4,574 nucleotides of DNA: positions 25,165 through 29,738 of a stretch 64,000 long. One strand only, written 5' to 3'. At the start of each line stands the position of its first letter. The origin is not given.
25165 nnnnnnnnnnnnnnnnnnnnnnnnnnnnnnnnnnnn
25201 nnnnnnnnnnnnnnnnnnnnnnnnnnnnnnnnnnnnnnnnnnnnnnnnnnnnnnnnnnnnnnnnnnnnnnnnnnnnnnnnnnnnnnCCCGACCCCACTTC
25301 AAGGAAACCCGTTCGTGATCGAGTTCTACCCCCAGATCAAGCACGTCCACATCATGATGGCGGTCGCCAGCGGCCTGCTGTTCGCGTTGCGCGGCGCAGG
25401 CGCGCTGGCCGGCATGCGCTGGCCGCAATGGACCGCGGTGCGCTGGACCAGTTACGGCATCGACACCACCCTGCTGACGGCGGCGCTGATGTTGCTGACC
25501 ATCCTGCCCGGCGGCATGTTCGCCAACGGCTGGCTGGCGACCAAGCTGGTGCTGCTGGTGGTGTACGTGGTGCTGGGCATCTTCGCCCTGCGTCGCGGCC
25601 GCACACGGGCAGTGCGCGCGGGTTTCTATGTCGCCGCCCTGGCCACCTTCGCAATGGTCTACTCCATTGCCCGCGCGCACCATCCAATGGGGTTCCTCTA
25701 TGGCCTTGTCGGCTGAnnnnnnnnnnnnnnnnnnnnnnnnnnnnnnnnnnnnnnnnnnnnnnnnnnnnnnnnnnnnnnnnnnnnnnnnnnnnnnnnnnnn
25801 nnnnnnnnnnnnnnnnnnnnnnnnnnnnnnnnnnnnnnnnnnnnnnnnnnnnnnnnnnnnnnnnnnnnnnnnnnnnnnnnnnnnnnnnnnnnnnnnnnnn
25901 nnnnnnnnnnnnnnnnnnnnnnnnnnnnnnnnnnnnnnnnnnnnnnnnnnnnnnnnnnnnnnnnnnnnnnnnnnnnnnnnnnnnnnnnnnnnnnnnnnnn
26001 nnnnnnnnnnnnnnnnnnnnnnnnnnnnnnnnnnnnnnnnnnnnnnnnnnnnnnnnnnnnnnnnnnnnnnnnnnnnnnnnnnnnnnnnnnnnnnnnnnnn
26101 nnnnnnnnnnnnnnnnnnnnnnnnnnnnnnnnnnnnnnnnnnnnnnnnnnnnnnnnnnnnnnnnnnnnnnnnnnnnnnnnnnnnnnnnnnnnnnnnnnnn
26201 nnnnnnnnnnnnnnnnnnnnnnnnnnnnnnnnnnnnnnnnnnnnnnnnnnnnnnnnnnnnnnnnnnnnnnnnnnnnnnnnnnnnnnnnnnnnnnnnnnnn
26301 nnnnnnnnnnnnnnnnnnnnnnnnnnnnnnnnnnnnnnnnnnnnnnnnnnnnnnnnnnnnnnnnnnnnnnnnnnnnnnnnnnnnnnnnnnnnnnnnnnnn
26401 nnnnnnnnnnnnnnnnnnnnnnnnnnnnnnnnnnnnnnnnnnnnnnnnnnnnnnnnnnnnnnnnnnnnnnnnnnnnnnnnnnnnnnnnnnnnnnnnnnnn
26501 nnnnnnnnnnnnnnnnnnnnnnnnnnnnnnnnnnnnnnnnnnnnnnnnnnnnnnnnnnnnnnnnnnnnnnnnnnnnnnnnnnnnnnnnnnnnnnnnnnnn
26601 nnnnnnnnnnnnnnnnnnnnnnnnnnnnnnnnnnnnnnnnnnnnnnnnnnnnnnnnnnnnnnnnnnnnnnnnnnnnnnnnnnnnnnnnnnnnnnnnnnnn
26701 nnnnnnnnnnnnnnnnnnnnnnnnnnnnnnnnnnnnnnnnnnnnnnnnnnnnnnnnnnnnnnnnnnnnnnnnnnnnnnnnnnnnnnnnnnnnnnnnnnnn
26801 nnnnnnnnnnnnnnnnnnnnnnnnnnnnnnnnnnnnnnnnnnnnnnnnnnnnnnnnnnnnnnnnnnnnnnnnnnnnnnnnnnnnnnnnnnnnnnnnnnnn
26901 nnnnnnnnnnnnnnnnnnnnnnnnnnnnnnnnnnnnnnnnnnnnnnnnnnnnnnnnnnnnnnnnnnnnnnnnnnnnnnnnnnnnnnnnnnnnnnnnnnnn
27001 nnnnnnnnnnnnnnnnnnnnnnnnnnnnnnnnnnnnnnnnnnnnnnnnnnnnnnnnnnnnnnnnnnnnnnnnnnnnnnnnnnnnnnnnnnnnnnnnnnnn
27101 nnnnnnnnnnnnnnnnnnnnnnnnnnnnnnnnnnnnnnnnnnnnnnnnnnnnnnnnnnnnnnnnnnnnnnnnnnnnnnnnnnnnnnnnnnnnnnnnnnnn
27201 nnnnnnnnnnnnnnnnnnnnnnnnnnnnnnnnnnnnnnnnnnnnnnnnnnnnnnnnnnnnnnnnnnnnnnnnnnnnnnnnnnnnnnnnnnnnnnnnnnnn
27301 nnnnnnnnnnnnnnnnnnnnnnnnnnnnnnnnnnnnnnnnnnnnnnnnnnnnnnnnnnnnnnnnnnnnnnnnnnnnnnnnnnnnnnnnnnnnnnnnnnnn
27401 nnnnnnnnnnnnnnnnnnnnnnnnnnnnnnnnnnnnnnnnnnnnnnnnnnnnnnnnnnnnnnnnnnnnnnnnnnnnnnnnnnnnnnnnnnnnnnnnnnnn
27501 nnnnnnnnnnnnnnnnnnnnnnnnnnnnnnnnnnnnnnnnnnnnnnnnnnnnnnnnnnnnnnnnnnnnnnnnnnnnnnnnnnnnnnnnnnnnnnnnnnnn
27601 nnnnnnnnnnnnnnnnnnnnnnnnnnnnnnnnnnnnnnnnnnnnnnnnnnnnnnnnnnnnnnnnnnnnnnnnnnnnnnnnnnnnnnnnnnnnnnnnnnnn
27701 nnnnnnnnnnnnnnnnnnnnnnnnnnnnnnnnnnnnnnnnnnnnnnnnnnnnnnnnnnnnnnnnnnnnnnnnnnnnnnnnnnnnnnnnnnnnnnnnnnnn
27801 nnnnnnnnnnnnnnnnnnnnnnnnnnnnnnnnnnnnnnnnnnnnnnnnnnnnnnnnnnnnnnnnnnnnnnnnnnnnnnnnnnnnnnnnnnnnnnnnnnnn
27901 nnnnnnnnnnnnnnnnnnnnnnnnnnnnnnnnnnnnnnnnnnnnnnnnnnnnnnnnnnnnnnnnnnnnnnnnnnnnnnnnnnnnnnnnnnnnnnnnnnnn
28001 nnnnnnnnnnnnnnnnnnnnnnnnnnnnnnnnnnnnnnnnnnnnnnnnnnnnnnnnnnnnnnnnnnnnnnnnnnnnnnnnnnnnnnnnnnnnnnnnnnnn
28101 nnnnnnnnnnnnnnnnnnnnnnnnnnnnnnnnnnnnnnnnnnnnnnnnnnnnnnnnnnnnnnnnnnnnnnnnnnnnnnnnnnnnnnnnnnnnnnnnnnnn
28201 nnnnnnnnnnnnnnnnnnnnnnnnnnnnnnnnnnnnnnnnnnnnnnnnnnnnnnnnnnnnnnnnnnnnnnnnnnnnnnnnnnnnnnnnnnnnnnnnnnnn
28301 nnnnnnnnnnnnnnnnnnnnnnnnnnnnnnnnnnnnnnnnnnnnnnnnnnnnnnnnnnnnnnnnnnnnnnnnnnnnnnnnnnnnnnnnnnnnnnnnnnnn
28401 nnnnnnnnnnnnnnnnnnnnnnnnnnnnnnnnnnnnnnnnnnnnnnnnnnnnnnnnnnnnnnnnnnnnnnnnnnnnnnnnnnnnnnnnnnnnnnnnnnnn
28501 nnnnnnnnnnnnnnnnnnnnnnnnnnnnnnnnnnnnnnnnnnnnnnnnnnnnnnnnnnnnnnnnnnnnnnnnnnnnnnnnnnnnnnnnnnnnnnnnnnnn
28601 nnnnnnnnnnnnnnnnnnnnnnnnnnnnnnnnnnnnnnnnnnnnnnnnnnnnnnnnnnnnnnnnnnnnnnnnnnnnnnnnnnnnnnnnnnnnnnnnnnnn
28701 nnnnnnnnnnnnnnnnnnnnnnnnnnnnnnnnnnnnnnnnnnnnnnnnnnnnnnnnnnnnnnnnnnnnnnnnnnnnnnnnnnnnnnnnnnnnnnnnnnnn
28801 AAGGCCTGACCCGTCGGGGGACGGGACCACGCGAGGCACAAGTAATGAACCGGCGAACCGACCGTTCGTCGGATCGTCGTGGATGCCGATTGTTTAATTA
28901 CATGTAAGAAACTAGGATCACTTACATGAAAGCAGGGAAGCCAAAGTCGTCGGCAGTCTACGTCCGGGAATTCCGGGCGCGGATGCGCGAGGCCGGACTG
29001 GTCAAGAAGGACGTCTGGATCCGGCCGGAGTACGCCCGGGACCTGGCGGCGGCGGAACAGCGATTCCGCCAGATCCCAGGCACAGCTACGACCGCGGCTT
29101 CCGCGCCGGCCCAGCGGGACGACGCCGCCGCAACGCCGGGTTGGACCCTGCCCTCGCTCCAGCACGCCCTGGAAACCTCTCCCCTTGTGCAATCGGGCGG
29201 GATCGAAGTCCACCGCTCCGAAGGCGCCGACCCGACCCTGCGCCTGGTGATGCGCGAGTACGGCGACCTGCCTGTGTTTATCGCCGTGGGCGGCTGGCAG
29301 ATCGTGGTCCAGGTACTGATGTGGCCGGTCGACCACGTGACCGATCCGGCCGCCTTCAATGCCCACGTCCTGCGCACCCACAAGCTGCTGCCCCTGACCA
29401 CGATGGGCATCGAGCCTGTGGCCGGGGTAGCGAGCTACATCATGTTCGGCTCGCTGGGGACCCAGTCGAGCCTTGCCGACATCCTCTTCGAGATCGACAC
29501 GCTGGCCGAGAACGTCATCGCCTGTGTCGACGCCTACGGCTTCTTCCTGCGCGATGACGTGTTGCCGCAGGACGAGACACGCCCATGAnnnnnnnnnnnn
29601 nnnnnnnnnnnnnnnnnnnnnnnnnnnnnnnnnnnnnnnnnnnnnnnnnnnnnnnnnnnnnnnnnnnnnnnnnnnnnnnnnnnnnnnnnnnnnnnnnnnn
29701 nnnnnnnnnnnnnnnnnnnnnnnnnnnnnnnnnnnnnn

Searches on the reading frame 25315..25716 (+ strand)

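Call 18: search_protein_families(library=pfam, proteins=[window:25315-25716:+], max_evalue=0.001)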
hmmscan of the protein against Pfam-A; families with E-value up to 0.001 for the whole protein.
window:25315-25716:+ (133 aa): 1 family
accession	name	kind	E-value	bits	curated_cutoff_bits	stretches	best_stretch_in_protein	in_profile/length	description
PF04247.17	SirB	-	9.4e-32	110.1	30.9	1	5-124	1-120/120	Invasion gene expression up-regulator, SirB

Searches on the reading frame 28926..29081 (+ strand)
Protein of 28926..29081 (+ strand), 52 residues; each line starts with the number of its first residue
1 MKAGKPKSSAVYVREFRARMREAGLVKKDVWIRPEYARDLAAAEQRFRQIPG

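Call 87: search_solved_structures(query=A4, max_evalue=10, show_alignments=3)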
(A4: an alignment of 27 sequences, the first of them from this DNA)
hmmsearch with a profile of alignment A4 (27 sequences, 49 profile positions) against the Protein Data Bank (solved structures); distinct sequences matched with E-value up to 10: 6.
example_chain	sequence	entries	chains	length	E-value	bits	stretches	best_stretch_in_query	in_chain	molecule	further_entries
7cay_A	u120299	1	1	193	0.37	13.5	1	11-37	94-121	ATP-dependent protease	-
7c72_A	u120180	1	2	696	0.5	13.1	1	6-20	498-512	Prolyl oligopeptidase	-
6oit_G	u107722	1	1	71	0.94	12.2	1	22-44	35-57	Protein CHROMATIN REMODELING 35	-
3azo_A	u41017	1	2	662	0.98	12.1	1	6-20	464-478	Aminopeptidase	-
3azp_A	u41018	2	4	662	0.99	12.1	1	6-20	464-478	Aminopeptidase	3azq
9jpj_C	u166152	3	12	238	1.8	11.3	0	6-23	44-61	Pyruvate dehydrogenase complex repressor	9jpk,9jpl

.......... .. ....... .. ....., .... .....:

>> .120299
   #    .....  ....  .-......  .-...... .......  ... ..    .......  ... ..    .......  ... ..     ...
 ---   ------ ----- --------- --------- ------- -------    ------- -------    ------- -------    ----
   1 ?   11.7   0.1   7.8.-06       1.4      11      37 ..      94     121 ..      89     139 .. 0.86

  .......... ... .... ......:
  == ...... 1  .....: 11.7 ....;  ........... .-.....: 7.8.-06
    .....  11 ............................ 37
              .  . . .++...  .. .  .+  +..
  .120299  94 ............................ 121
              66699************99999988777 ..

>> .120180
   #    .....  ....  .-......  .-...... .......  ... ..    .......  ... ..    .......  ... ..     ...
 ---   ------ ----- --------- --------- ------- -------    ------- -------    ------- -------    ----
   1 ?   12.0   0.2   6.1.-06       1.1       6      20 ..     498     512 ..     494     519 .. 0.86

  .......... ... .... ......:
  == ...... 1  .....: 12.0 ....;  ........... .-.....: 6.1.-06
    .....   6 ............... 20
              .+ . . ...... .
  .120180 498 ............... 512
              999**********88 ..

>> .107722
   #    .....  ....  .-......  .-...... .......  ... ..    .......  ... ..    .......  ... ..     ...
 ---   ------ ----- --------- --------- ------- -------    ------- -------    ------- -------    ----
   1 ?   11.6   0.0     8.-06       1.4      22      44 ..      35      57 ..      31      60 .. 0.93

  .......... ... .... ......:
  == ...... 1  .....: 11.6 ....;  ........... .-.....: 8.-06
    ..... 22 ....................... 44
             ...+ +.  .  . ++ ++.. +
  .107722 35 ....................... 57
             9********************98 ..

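Call 88: search_protein_families(library=pfam, alignment_id=A4, max_evalue=1)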
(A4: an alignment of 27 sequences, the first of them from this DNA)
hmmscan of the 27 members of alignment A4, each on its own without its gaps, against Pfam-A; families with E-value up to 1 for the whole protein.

A. member 1, seq(52 aa): 1 family
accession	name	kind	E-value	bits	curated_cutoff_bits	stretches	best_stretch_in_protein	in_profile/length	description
PF11455.13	MazE-like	-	0.013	15.9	22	1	13-38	4-28/65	Antitoxin MazE-like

B. families by the number of members that match (of 27 scanned): 8 families
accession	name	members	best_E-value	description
PF11455.13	MazE-like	18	0.0011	Antitoxin MazE-like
PF06847.16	Arc_PepC_II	6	0.061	Archaeal Peptidase A24 C-terminus Type II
PF06821.19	Ser_hydrolase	6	0.094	Serine hydrolase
PF14379.11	Myb_CC_LHEQLE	1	0.09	MYB-CC type transfactor, LHEQLE motif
PF12471.13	GTP_CH_N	1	0.12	GTP cyclohydrolase N terminal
PF02426.22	MIase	1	0.14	Muconolactone delta-isomerase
PF24700.1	Vein_beta-barrel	1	0.17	Vein beta-barrel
PF24417.1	DUF7549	1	0.18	Family of unknown function (DUF7549)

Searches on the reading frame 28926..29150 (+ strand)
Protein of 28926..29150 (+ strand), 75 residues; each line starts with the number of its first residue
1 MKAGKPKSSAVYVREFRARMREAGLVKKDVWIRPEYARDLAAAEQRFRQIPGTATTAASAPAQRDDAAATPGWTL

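Call 40: search_protein_families(library=pfam, proteins=[window:28926-29150:+], max_evalue=10)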
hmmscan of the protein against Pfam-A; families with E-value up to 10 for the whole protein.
window:28926-29150:+ (75 aa): 1 family
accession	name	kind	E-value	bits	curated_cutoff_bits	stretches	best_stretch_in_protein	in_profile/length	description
PF11455.13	MazE-like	-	0.025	15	22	1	13-44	4-34/65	Antitoxin MazE-like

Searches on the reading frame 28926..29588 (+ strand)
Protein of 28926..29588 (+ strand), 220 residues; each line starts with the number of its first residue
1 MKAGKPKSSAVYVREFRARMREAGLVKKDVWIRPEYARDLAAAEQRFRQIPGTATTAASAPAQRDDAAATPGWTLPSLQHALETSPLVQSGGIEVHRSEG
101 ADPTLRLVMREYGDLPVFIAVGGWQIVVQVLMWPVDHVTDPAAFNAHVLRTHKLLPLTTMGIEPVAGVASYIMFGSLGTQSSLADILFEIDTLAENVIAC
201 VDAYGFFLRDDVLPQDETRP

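Call 8: search_protein_families(library=pfam, proteins=[window:28926-29588:+], max_evalue=0.01)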
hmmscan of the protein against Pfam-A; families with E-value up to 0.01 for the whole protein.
window:28926-29588:+ (220 aa): 1 family
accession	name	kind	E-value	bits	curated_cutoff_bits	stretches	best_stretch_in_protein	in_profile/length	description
PF09938.14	DUF2170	-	5.4e-43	146.5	27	1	73-206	2-135/137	Uncharacterized protein conserved in bacteria (DUF2170)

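Call 9: search_protein_families(library=ncbifam, proteins=[window:28926-29588:+], max_evalue=0.01)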
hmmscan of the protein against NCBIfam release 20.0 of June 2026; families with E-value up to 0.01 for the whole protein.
window:28926-29588:+ (220 aa): 1 family
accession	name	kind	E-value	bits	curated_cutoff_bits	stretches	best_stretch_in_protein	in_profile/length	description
NF050185.1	BflmRegBacAPseudo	equivalog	7e-70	234.6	300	1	6-210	3-204/206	biofilm formation regulator BacA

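Call 23: search_solved_structures(query=window:28926-29588:+, max_evalue=1, show_alignments=1)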
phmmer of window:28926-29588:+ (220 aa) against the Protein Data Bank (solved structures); distinct sequences matched with E-value up to 1: 7.
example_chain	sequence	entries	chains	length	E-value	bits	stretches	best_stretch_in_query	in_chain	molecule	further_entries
8q8o_A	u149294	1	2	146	1.3e-33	119.7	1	73-209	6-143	DUF2170 family protein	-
4n74_A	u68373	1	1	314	0.051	16.4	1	53-147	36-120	Predicted outer membrane protein and surface antigen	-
9vfj_D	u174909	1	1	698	0.15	14.9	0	59-93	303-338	Photosystem I reaction center subunit II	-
4c00_A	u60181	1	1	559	0.28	14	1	53-148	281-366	TRANSLOCATION AND ASSEMBLY MODULE TAMA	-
23sp_A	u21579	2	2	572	0.29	14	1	53-148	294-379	Translocation and assembly module subunit TamA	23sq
9xdc_A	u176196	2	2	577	0.29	14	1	53-148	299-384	Translocation and assembly module subunit TamA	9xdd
8qye_MOLA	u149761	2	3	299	0.62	12.9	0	164-203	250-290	ENDO-ALPHA-N-ACETYLGALACTOSAMINIDASE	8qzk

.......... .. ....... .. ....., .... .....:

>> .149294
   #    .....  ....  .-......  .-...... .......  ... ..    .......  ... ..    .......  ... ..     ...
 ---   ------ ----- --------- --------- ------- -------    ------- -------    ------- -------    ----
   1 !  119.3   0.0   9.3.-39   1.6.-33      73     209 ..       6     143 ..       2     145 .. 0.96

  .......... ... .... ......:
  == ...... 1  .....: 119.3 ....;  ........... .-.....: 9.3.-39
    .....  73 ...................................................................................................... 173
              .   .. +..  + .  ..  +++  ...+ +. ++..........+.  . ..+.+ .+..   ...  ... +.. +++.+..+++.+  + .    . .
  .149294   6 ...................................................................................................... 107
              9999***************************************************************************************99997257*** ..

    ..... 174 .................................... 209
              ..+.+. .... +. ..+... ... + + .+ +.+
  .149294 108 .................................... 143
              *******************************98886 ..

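Call 53: search_protein_families(library=padloc, proteins=[window:28926-29588:+], max_evalue=0.01)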
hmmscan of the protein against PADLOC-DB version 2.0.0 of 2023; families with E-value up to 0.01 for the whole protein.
window:28926-29588:+ (220 aa): 0 families

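Call 59: find_homologous_proteins(query=window:28926-29588:+, max_evalue=0.001)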
Query window:28926-29588:+ (220 aa): 271 proteins with E <= 0.001 among 1103 candidates; the best 120 are listed.
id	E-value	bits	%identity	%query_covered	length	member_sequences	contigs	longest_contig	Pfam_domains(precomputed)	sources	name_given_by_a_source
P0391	1.7e-135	467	95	100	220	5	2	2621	PF09938.15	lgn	-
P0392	1.1e-96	341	73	99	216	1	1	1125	PF09938.15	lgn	-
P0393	1.4e-94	334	73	96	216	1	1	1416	PF09938.15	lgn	-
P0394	1.6e-94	334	72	99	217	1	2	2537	PF09938.15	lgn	-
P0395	5.6e-94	332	71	99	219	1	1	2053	PF09938.15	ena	-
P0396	5.4e-93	329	70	99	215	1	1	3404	PF09938.15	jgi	-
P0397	6.8e-91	322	71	99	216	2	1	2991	PF09938.15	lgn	-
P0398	5.0e-89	316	69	98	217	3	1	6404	PF09938.15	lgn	-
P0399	1.1e-88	314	69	97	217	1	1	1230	PF09938.15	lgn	-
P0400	1.8e-88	314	75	90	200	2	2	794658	PF09938.15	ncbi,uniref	ncbi:YjfI family protein [Lysobacter sp. A3-1-A15]|uniref:YjfI family protein n=1 Tax=Novilysobacter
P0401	7.6e-88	312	69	99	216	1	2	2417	PF09938.15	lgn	-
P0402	6.4e-87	309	68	95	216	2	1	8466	PF09938.15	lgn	-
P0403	1.9e-86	307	66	96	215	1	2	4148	PF09938.15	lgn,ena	-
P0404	7.7e-86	305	69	98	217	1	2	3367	PF09938.15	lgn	-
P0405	4.4e-85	303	66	98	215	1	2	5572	PF09938.15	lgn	-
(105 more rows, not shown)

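Call 70: predict_structure(alignment_id=A3)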
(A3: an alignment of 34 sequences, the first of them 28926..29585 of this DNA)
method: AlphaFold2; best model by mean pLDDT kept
length: 220 residues; sequences in the alignment: 34
mean_pLDDT: 78.6   pTM: 0.63
mean pLDDT of the five models: 78.6, 76.4, 76.1, 73.9, 72.9
residues with pLDDT >= 90: 106; 70-90: 37; 50-70: 50; < 50: 27
segments of 3 or more residues with pLDDT < 50: 27-31, 53-66, 218-220
pLDDT, mean of each block of 10 residues (from residue 1): 57 69 54 56 65 42 51 95 96 95 94 94 94 94 88 64 90 94 95 91 90 63
secondary structure, 60 per line:
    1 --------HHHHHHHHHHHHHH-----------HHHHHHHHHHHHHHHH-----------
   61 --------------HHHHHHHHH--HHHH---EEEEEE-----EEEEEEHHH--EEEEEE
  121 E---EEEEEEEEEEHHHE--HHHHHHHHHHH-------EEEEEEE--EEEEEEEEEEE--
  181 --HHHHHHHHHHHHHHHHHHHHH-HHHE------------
elements in order: H9-22 H34-49 H75-83 H86-89 E93-98 E104-109 E115-121 E125-134 H141-151 E159-165 E168-178 H183-203

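Call 75: fold_search(model_id=the predicted structure, library=pdb)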
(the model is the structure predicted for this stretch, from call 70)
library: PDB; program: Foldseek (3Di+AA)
matches with E <= 10: 1061; with E <= 0.001: 3
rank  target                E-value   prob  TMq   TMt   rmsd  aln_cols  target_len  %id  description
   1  8q8o_A                9.3e-15  1.00  0.58  0.91   1.9       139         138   45  PA14_16140 protein: the regulator of an operon involved in the biofilm formation in PA14 P. aeruginosa (released 2024-02-28)
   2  8q8o_B                2.8e-14  1.00  0.59  0.92   1.7       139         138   45  PA14_16140 protein: the regulator of an operon involved in the biofilm formation in PA14 P. aeruginosa (released 2024-02-28)
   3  1k3s_A                8.6e-04  1.00  0.37  0.68   5.5       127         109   15  Type III Secretion Chaperone SigE (released 2001-11-28)
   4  3kxy_B                1.1e-03  1.00  0.41  0.63   4.7       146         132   12  Crystal Structure of the ExsC-ExsE Complex (released 2010-06-30)
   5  1xkp_C                1.4e-03  1.00  0.39  0.62   4.4       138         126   12  Crystal structure of the virulence factor YopN in complex with its heterodimeric chaperone SycN-YscB (released 2005-03-22)
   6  2plg_A                1.7e-03  1.00  0.44  0.60   9.2       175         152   14  Crystal structure of T110839 protein from Synechococcus elongatus (released 2007-05-01)
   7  6vu7_A                1.8e-03  1.00  0.42  0.60   4.1       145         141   12  Crystal structure of YbjN, a putative transcription regulator from E. coli (released 2020-03-11)
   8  1k3s_B                1.9e-03  1.00  0.33  0.65   2.6        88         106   16  Type III Secretion Chaperone SigE (released 2001-11-28)
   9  6vu7_B                2.8e-03  1.00  0.45  0.65   3.8       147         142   10  Crystal structure of YbjN, a putative transcription regulator from E. coli (released 2020-03-11)
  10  6vu7_C                3.2e-03  1.00  0.44  0.63   4.0       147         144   10  Crystal structure of YbjN, a putative transcription regulator from E. coli (released 2020-03-11)
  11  5fr7_A                3.4e-03  1.00  0.41  0.59   3.7       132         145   13  Erwinia amylovora AmyR amylovoran repressor, a member of the YbjN protein family (released 2017-01-18)
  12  5z38_C                3.8e-03  1.00  0.44  0.60   9.6       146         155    9  Crystal structure of CsrA bound to CesT (released 2018-04-04)
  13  3cxj_A                4.7e-03  1.00  0.41  0.59   5.0       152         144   12  Crystal structure of an uncharacterized protein from Methanothermobacter thermautotrophicus (released 2008-05-13)
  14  3kxy_A                5.6e-03  1.00  0.36  0.57   3.5       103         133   11  Crystal Structure of the ExsC-ExsE Complex (released 2010-06-30)
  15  5fr7_B                6.3e-03  1.00  0.40  0.57   4.0       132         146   11  Erwinia amylovora AmyR amylovoran repressor, a member of the YbjN protein family (released 2017-01-18)
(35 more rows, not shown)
